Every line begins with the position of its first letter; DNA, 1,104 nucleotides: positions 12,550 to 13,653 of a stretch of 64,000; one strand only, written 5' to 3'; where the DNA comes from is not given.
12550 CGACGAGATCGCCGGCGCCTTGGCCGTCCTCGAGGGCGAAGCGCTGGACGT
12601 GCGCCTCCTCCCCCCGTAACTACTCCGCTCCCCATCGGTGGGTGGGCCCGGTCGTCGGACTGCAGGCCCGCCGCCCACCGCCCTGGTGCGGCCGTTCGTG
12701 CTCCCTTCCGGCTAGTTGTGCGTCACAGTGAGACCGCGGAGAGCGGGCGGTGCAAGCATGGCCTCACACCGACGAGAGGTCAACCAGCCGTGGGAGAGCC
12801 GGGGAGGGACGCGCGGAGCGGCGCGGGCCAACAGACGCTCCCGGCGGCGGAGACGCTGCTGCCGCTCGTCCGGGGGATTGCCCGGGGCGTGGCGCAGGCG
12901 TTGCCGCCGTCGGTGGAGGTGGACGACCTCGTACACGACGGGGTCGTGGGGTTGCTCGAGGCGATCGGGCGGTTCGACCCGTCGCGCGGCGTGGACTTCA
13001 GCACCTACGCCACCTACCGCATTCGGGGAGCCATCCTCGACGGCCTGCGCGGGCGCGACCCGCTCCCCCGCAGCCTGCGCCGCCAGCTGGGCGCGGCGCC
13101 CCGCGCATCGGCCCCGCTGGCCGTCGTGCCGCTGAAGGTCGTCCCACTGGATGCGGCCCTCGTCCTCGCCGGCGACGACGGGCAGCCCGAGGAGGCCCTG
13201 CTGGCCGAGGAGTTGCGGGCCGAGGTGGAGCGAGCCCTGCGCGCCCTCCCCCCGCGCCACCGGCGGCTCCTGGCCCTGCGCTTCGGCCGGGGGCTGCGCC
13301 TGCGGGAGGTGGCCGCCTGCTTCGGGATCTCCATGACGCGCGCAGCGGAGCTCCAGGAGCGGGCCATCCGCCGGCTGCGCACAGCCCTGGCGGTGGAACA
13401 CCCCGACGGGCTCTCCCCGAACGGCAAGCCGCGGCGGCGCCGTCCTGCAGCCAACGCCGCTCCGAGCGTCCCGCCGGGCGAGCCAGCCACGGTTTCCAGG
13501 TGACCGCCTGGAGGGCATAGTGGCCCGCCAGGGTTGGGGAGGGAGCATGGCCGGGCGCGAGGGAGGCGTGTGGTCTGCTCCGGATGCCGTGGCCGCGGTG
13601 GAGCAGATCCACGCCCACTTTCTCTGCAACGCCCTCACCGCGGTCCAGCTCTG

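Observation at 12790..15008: Sigma-28 (FliA/WhiG) family sigma factor cotranscribed with a membrane-less LytS-type kinase and a LytTR regulator; no flagellar genes nearby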

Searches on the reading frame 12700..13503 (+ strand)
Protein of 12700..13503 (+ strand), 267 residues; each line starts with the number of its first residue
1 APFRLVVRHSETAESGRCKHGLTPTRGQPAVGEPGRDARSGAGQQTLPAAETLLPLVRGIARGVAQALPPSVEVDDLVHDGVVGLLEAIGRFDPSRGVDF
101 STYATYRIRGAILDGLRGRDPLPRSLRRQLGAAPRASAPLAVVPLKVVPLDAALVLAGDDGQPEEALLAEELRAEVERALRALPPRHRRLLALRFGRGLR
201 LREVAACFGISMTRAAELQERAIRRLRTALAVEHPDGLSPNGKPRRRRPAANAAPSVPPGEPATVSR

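Call 3: search_protein_families(library=pfam, proteins=[window:12700-13503:+], max_evalue=0.01)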
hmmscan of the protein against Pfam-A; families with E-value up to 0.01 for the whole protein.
window:12700-13503:+ (267 aa): 4 families
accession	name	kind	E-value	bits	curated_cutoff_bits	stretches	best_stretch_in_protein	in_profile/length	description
PF04542.20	Sigma70_r2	-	1.1e-17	64.1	24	1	51-120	3-69/71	Sigma-70 region 2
PF04545.22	Sigma70_r4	-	2.4e-10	40.2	24.1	1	179-227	1-49/50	Sigma-70, region 4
PF08281.18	Sigma70_r4_2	-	0.00074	19.6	25.7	1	174-213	2-41/54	Sigma-70, region 4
PF07638.17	Sigma70_ECF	-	0.0013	19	21.1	1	166-223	120-175/185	ECF sigma factor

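Call 5: search_protein_families(library=ncbifam, proteins=[window:12790-13503:+], max_evalue=0.01)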
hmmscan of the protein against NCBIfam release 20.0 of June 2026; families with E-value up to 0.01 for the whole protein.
window:12790-13503:+ (237 aa): 68 families (the best 25 are shown)
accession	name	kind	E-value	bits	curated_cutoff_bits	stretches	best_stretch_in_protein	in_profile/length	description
TIGR02479.1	FliA_WhiG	subfamily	4.9e-40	137.6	189.6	2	21-101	3-83/224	FliA/WhiG family RNA polymerase sigma factor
NF005413.0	PRK06986.1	subfamily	1.1e-36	127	201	2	19-99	18-98/241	RNA polymerase sigma factor FliA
NF004935.0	PRK06288.1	equivalog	1e-31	110.6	343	2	25-101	44-120/270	RNA polymerase sigma factor WhiG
TIGR02937.1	sigma70-ECF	superfamily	4.6e-31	107.7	42.9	1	21-200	8-165/165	sigma-70 family RNA polymerase sigma factor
NF005809.0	PRK07670.1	equivalog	8.5e-29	100.8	326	2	23-98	32-107/255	FliA/WhiG family RNA polymerase sigma factor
NF004572.0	PRK05911.1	equivalog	1.9e-20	73.3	378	2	21-99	30-108/257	RNA polymerase sigma factor sigma-28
TIGR02394.1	rpoS_proteo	equivalog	1.5e-18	67.3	378.7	2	21-82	53-111/285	RNA polymerase sigma factor RpoS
TIGR02997.1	Sig70-cyanoRpoD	subfamily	3.8e-18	65.8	384.5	2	41-82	98-139/298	RNA polymerase sigma factor, RpoD/SigA family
TIGR02980.1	SigBFG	subfamily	8e-18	65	234.35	2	24-97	13-86/227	SigB/SigF/SigG family RNA polymerase sigma factor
NF041931.2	MzaA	equivalog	1.5e-17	63.7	800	2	41-82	499-540/726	MZA anti-phage system associated sigma-70 family RNA polymerase sigma factor MzaA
NF004207.0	PRK05657.1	equivalog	9.8e-17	61.3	394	2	21-82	96-154/329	RNA polymerase sigma factor RpoS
NF005644.0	PRK07408.1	subfamily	2.9e-15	56.6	261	1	26-98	39-109/258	RNA polymerase sigma factor SigF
NF009091.0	PRK12427.1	equivalog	3.5e-15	56.3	339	1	21-99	22-99/233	FliA/WhiG family RNA polymerase sigma factor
TIGR02393.1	RpoD_Cterm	equivalog_domain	4e-15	56.1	354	2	42-82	25-65/238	RNA polymerase sigma factor RpoD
NF005643.0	PRK07406.1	equivalog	7.1e-15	54.9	500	2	42-83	185-226/397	RNA polymerase sigma factor RpoD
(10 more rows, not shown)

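Call 13: find_homologous_proteins(query=window:12790-13503:+)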
Query window:12790-13503:+ (237 aa): 470 proteins with E <= 0.001 among 8000 candidates; the best 120 are listed.
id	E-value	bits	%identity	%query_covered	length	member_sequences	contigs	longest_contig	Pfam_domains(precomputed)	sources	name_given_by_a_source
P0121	1.6e-136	472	100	97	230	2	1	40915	PF04545.23,PF04542.21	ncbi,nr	ncbi:MAG: sigma-70 family RNA polymerase sigma factor, partial [Armatimonadota bacterium]|nr:sigma-7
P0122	6.1e-110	385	80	100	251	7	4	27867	PF04545.23,PF04542.21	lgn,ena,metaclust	metaclust:\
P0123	1.1e-63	233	58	88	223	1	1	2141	PF04545.23,PF04542.21,PF08281.19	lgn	-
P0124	7.5e-63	231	57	89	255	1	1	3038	PF04545.23,PF04542.21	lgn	-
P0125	1.2e-62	230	59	91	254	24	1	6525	PF04545.23,PF04542.21,PF08281.19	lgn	-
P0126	1.6e-60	223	63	81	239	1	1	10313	PF04545.23,PF04542.21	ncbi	-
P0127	3.4e-59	219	61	81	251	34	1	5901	PF04545.23,PF04542.21,PF08281.19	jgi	-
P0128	5.0e-59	218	62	85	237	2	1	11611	PF04545.23,PF04542.21,PF08281.19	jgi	jgi:RNA polymerase sigma factor for flagellar operon FliA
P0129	1.4e-58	217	60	81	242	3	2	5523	PF04545.23,PF04542.21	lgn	-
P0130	3.3e-58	215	58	84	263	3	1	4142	PF04545.23,PF04542.21,PF08281.19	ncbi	-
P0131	2.6e-57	213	55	82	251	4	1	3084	PF04545.23,PF04542.21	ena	-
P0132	2.1e-56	210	57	81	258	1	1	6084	PF04545.23,PF04542.21,PF08281.19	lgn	-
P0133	2.2e-56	209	60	83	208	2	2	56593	PF04545.23,PF04542.21,PF08281.19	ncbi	-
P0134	5.0e-56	208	59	82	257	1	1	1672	PF04545.23,PF04542.21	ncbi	-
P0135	7.8e-56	208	60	83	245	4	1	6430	PF04545.23,PF04542.21,PF08281.19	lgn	-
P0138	1.4e-55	207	59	81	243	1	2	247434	PF04545.23,PF04542.21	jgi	-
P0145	6.0e-53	198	56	83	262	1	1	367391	PF04545.23,PF04542.21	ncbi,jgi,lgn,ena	-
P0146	4.0e-52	196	59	76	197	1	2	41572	PF04545.23,PF04542.21,PF08281.19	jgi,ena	-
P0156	4.0e-34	137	46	78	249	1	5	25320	PF04545.23,PF04542.21,PF08281.19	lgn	-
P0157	7.9e-30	123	35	76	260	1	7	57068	PF04545.23,PF04542.21,PF08281.19,PF04539.23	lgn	-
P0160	6.7e-28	116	37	77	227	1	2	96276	PF21476.5,PF13384.13,PF04545.23,PF04542.21,PF08281.19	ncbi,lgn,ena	-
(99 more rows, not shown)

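Call 16: find_related_loci(query=A1, collection=genome_contigs, flank=6000)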
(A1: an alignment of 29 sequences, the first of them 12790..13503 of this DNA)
Query A1 (237 aa) in genome_contigs; peptide patterns used: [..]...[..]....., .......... (x = any residue, [..] = any of these).
599 stretches matched a pattern (row limit reached: there are more); 541 encode a relative of the query (tblastn E <= 1e-3); the best 80 are kept; 80 distinct loci.
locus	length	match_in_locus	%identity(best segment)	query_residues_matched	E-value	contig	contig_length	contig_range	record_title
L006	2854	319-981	57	3-212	5e-65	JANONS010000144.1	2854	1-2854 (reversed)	MAG: Armatimonadota bacterium isolate VAR_43_metabat_323 VAR_43_k141_3369980, whole genome shotgun sequence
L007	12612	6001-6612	57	19-211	1e-59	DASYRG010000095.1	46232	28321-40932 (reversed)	MAG TPA_asm: bacterium isolate SMAG_U4505 k141_3081832, whole genome shotgun sequence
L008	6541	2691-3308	59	18-212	5e-59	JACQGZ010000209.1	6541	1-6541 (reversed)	MAG: Armatimonadetes bacterium isolate NC_groundwater_1086_Ag_S2p5_69_74 S_2p5_S6_coassembly_k141_2960844, whole genome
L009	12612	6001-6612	61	21-211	6e-57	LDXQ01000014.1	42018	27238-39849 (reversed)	MAG: Armatimonadetes bacterium CSP1-3 XU14_C0014, whole genome shotgun sequence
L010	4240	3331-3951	56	18-211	1e-54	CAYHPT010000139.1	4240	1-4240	MAG TPA_asm: uncultured bacterium isolate ERP119705_co14_280 genome assembly, contig: NODE_43417_length_4240_cov_4.79665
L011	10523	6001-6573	51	22-217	1e-49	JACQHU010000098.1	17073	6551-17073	MAG: Armatimonadetes bacterium isolate NC_groundwater_1107_Ag_S2p5_69_169 S_2p5_S6_coassembly_k141_2540409, whole genome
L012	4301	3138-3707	51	11-203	2e-48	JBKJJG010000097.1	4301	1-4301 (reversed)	MAG: bacterium isolate ant_bin.196 S1Ck117_584046_flag_1_multi_13.0000_len_4301, whole genome shotgun sequence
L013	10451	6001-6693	47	18-236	4e-47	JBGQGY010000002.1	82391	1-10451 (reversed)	MAG: bacterium isolate OBJ2_061818_090_16 k141_396822_length_82391_cov_20.5855, whole genome shotgun sequence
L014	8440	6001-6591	47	1-203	6e-46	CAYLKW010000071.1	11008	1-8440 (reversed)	MAG TPA_asm: uncultured bacterium isolate SRP257756_co1_1 genome assembly, contig: NODE_5398_length_11008_cov_13.369670,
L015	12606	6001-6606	47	21-229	9e-46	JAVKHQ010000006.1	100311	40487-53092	MAG: Candidatus Fervidifonticultor sextus isolate HHBFW-2_201803_bins_99 HHBFW-2_201803_bins_99_scaffold_6, whole genome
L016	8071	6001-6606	47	21-229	1e-45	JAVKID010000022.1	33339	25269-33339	MAG: Candidatus Fervidifonticultor octavus isolate JZ-2_201709_bins_164 JZ-2_201709_bins_164_scaffold_22, whole genome s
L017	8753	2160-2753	48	2-203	5e-45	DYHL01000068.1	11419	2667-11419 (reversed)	MAG TPA_asm: Candidatus Nitrosymbiomonas sp. isolate DR5_67_8 Afr_mines_DR5_1023_length_11419_cov_3_251672, whole genome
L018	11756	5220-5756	51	19-203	1e-44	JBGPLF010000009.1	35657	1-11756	MAG: bacterium isolate OBJ_0618_7090110_269 k141_1155385_length_35657_cov_11.0000, whole genome shotgun sequence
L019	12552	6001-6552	51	22-203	6e-45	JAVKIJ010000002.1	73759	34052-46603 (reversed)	MAG: Candidatus Fervidifonticultor quintus isolate JZ-2_201803_bins_44 JZ-2_201803_bins_44_scaffold_2, whole genome shot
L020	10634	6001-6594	47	5-203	3e-44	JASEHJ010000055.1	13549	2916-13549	MAG: bacterium isolate Yes70-20 NODE_55_length_13549_cov_6.795242, whole genome shotgun sequence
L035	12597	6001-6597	35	24-203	2e-30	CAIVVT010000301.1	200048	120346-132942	MAG: uncultured Acidobacteriia bacterium isolate AM_bin-3339 genome assembly, contig: bin-3339:301/332, whole genome sho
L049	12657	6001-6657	31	24-200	3e-28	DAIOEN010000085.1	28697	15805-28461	MAG TPA_asm: Vulcanimicrobiota bacterium isolate CTOTU7676 NODE_2806_length_28697_cov_34.423923, whole genome shotgun se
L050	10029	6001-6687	32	21-206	2e-28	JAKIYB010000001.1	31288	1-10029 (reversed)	MAG: Armatimonadota bacterium isolate UR.bin144 NODE_1_length_31288_cov_2.111403, whole genome shotgun sequence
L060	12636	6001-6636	34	20-200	1e-27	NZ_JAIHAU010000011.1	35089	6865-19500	MAG: Mahella sp. isolate M2_7_6_bin.2 scaffold_378, whole genome shotgun sequence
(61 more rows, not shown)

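Call 35: search_solved_structures(query=A1, max_evalue=0.001, show_alignments=2)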
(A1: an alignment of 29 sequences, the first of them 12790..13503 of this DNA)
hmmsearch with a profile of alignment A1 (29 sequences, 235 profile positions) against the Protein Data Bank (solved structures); distinct sequences matched with E-value up to 0.001: 88 (the best 60 are shown).
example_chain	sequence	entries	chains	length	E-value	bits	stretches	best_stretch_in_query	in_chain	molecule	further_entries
6pmi_F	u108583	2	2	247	6.8e-42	146.8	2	26-129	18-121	RNA polymerase sigma factor FliA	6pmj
6pfv_A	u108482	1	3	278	2.5e-39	138.5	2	19-142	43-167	RNA polymerase sigma factor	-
6pfj_A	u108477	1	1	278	5.6e-39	137.3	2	19-142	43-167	RNA polymerase sigma factor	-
9wsf_A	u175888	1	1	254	1.2e-38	136.2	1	14-218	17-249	RNA polymerase sigma factor FliA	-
9wsm_F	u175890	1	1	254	1.6e-38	135.8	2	14-144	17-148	RNA polymerase sigma factor FliA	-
1rp3_A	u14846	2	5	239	6.1e-31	111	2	23-121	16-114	RNA polymerase sigma factor SIGMA-28 (FliA) | RNA polymerase sigma factor FliA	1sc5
7lq4_A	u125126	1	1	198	4.9e-23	85.1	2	18-95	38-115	WhiG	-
8h3v_G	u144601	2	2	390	9.4e-20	74.4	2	19-88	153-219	RNA polymerase sigma factor SigA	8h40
7vf9_F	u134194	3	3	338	2.7e-19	72.9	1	18-218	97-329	RNA polymerase sigma factor RpoS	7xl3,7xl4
6omf_F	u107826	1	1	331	3e-19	72.7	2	19-87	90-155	RNA polymerase sigma factor RpoS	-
6kj6_F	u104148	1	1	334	3.1e-19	72.7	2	19-87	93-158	RNA polymerase sigma factor RpoS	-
5ipl_F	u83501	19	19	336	3.2e-19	72.7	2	19-87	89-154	RNA polymerase sigma factor RpoS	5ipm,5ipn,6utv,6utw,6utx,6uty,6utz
6uu8_FFF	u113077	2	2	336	3.6e-19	72.5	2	19-87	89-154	RNA polymerase sigma factor RpoS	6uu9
7f0r_F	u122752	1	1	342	3.9e-19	72.4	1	18-218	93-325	RNA polymerase sigma factor RpoS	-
7ye1_F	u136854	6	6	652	8.2e-19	71.3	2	12-88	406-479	RNA polymerase sigma factor RpoD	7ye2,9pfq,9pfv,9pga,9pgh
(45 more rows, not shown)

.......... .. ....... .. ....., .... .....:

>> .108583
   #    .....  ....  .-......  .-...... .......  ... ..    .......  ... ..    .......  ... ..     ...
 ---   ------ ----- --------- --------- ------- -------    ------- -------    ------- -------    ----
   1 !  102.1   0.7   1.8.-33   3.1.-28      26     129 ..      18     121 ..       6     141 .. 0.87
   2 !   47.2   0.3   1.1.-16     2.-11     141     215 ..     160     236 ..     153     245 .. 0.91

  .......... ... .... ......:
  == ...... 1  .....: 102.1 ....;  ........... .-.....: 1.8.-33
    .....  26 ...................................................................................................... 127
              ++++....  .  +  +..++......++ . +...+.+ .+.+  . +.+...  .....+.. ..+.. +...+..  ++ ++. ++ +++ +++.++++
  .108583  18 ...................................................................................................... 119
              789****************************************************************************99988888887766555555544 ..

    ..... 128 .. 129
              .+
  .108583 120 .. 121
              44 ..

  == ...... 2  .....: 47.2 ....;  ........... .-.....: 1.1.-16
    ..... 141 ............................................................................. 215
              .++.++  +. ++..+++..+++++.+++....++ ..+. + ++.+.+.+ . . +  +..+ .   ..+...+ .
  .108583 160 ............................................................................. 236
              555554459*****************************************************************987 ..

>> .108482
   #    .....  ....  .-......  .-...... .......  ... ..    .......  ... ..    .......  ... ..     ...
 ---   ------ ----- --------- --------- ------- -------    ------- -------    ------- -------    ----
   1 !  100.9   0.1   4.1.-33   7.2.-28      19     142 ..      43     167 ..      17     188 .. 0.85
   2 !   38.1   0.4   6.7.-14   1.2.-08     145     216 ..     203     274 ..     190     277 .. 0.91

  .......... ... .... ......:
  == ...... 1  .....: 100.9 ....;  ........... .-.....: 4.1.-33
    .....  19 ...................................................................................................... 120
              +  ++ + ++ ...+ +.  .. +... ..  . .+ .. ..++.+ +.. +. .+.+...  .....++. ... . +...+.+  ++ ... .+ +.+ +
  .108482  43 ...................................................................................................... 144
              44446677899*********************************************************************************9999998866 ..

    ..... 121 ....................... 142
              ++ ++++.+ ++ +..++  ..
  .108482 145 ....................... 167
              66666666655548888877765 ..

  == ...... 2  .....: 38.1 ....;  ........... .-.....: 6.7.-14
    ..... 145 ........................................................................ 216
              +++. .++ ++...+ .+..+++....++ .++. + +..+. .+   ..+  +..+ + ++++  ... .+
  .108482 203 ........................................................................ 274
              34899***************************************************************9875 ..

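Call 43: predict_structure(alignment_id=A1)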
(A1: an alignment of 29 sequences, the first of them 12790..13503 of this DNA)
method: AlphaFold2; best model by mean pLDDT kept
length: 237 residues; sequences in the alignment: 29
mean_pLDDT: 79.9   pTM: 0.40
mean pLDDT of the five models: 79.9, 78.0, 77.8, 77.4, 77.3
residues with pLDDT >= 90: 128; 70-90: 27; 50-70: 57; < 50: 25
segments of 3 or more residues with pLDDT < 50: 104-119, 122-129
pLDDT, mean of each block of 10 residues (from residue 1): 54 76 97 94 95 97 94 97 90 63 50 44 49 78 95 98 96 98 97 95 66 59 63 73
secondary structure, 60 per line:
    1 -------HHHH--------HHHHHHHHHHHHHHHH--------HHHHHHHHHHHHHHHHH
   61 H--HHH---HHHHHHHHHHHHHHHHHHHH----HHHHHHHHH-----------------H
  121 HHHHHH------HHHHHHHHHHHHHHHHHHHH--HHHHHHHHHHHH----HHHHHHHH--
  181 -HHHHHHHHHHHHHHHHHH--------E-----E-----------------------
elements in order: H8-11 H20-35 H44-61 H70-89 H94-102 H120-126 H133-152 H155-166 H171-178 H182-199

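Call 59: list_cluster_members(proteins=[P0121, P0126, P0130, P0133, P0134, P0138, P0145, P0146, P0122, P0156])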
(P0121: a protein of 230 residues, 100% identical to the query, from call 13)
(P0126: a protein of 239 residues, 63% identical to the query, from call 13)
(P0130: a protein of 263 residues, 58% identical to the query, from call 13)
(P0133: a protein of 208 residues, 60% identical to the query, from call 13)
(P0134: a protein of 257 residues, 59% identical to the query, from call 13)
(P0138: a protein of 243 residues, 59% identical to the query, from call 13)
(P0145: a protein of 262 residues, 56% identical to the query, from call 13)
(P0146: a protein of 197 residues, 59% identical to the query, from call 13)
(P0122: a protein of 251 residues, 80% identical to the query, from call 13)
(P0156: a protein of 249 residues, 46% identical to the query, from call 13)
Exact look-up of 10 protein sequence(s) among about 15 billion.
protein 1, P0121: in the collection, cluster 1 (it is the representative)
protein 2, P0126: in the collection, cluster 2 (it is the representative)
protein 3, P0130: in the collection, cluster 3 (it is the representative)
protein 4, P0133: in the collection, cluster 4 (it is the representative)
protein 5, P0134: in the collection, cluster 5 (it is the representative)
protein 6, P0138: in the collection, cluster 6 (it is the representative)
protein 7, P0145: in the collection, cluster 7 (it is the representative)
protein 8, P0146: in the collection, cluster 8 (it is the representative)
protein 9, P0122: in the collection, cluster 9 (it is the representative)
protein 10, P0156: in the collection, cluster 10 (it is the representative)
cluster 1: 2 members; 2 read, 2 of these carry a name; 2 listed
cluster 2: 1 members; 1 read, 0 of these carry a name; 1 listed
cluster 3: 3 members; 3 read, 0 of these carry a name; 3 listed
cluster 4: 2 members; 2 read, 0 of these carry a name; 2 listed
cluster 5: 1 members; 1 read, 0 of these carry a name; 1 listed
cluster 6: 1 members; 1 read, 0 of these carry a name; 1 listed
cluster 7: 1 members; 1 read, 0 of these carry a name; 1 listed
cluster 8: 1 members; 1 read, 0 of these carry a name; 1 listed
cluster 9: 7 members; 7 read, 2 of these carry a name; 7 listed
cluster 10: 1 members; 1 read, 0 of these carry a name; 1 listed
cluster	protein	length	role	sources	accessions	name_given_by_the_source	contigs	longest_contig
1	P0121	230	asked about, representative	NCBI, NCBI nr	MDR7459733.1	MAG: sigma-70 family RNA polymerase sigma factor, partial [Armatimonadota bacterium] | sigma-70 family RNA polymerase sigma factor [Armatimonadota bacterium]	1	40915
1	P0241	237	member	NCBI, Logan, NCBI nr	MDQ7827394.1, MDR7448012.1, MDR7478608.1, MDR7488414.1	MAG: sigma-70 family RNA polymerase sigma factor [Armatimonadota bacterium] | sigma-70 family RNA polymerase sigma factor [Armatimonadota bacterium]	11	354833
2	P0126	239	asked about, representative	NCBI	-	-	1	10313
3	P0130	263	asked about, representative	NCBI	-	-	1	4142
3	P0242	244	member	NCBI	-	-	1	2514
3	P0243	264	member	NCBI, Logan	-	-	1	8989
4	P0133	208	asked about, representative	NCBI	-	-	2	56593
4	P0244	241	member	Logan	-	-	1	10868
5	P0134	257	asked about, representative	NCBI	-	-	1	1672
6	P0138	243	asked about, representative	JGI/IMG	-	-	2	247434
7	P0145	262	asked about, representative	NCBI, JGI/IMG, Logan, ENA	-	-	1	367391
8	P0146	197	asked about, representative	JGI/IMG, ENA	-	-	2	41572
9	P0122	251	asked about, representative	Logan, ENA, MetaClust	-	\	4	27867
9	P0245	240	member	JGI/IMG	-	RNA polymerase sigma factor for flagellar operon FliA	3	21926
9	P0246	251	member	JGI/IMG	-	-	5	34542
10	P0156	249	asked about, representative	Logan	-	-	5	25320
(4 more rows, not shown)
